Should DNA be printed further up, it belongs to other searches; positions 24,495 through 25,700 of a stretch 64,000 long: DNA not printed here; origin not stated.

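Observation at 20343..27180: Unusual cluster coupling 3-hydroxyanthranilate dioxygenase to a class IV aminotransferase, RidA, two hydrolases, a cupin and a benzoate-type aryl-CoA ligase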

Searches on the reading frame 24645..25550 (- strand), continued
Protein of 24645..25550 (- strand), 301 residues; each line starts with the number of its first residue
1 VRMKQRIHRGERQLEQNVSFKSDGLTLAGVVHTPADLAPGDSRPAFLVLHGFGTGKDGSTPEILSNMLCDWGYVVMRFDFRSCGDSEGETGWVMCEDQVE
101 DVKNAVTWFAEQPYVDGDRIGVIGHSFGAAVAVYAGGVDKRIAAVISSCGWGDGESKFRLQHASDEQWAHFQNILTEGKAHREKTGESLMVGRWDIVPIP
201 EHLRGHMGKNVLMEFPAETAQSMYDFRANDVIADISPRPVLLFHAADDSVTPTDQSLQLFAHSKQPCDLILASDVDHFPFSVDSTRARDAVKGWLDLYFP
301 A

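Call 98: search_protein_families(library=ncbifam, proteins=[L099:8074-8964:+, L099:9077-9979:+, L099:10885-11946:+, L099:5235-5771:-], max_evalue=1e-8)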
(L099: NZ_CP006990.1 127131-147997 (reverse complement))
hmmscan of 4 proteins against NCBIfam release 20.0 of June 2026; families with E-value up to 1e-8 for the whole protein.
L099:8074-8964:+ (296 aa): 6 families
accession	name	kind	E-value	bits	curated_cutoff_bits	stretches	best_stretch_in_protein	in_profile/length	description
NF053535.1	DhyDRhmHlse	equivalog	7e-48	163.3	500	1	76-291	62-280/284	2,4-didehydro-3-deoxy-L-rhamnonate hydrolase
TIGR02303.1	HpaG-C-term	equivalog_domain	1.6e-47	162.1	276.4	1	73-291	32-244/245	4-hydroxyphenylacetate degradation bifunctional isomerase/decarboxylase, C-terminal subunit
NF011750.0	PRK15203.1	equivalog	3.3e-41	141.5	811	1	103-292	242-425/429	4-hydroxyphenylacetate degradation bifunctional isomerase/decarboxylase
NF009399.0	PRK12764.1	equivalog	2.6e-34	119.1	444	1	80-282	17-212/501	fumarylacetoacetate hydrolase family protein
TIGR02305.1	HpaG-N-term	equivalog_domain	5e-29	101.3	228.65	1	105-289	30-205/205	4-hydroxyphenylacetate degradation bifunctional isomerase/decarboxylase, N-terminal subunit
NF007967.0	PRK10691.1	equivalog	6.5e-23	81.2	201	1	85-264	17-201/219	fumarylacetoacetate hydrolase family protein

L099:9077-9979:+ (300 aa): 3 families
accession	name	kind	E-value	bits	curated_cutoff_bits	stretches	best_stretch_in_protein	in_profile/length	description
TIGR03211.1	catechol_2_3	equivalog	2.4e-25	89.5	320.2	1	4-255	2-268/303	catechol 2,3-dioxygenase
TIGR02295.1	HpaD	equivalog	5.8e-25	88.1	321.4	1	6-289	4-293/298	3,4-dihydroxyphenylacetate 2,3-dioxygenase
TIGR03213.1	23dbph12diox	equivalog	1.8e-09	37.4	366.45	1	4-248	1-261/287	biphenyl-2,3-diol 1,2-dioxygenase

L099:10885-11946:+ (353 aa): 5 families
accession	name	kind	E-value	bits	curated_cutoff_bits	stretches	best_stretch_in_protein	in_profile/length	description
NF011599.0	PRK15025.1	equivalog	7.3e-65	219.4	356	1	10-331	3-327/349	ureidoglycolate dehydrogenase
TIGR03175.1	AllD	equivalog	5.5e-60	203.3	496.2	1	10-332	3-328/349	ureidoglycolate dehydrogenase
NF007504.0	PRK10098.1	equivalog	5.1e-56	190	336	1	8-344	5-346/360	malate/lactate/ureidoglycolate dehydrogenase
NF040650.1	sulfolac_dhydr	equivalog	4.7e-48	164.1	500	1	18-337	11-328/339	L-sulfolactate dehydrogenase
NF009750.0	PRK13260.1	equivalog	1.3e-42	146.1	316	1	16-328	10-322/332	3-dehydro-L-gulonate 2-dehydrogenase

L099:5235-5771:- (178 aa): 0 families

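Call 114: predict_structure(protein=window:24645-25511:-)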
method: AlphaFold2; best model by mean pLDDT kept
length: 288 residues; sequences in the alignment: 1
mean_pLDDT: 35.9   pTM: 0.34
mean pLDDT of the five models: 35.9, 35.9, 34.5, 34.1, 28.4
residues with pLDDT >= 90: 0; 70-90: 0; 50-70: 30; < 50: 258
segments of 3 or more residues with pLDDT < 50: 1-5, 7-26, 30-69, 71-80, 106-288
pLDDT, mean of each block of 10 residues (from residue 1): 45 43 48 43 31 33 48 36 55 62 52 32 28 26 27 44 42 30 28 26 29 22 29 30 29 29 26 35 33
secondary structure, 60 per line:
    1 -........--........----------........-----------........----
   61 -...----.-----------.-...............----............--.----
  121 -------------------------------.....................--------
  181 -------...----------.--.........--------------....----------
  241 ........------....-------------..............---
elements in order: E2-9 E12-19 E30-37 H49-56 E62-64 H83-97 E102-113 H152-172 H204-212 E227-230 H241-248 E255-258 H272-285
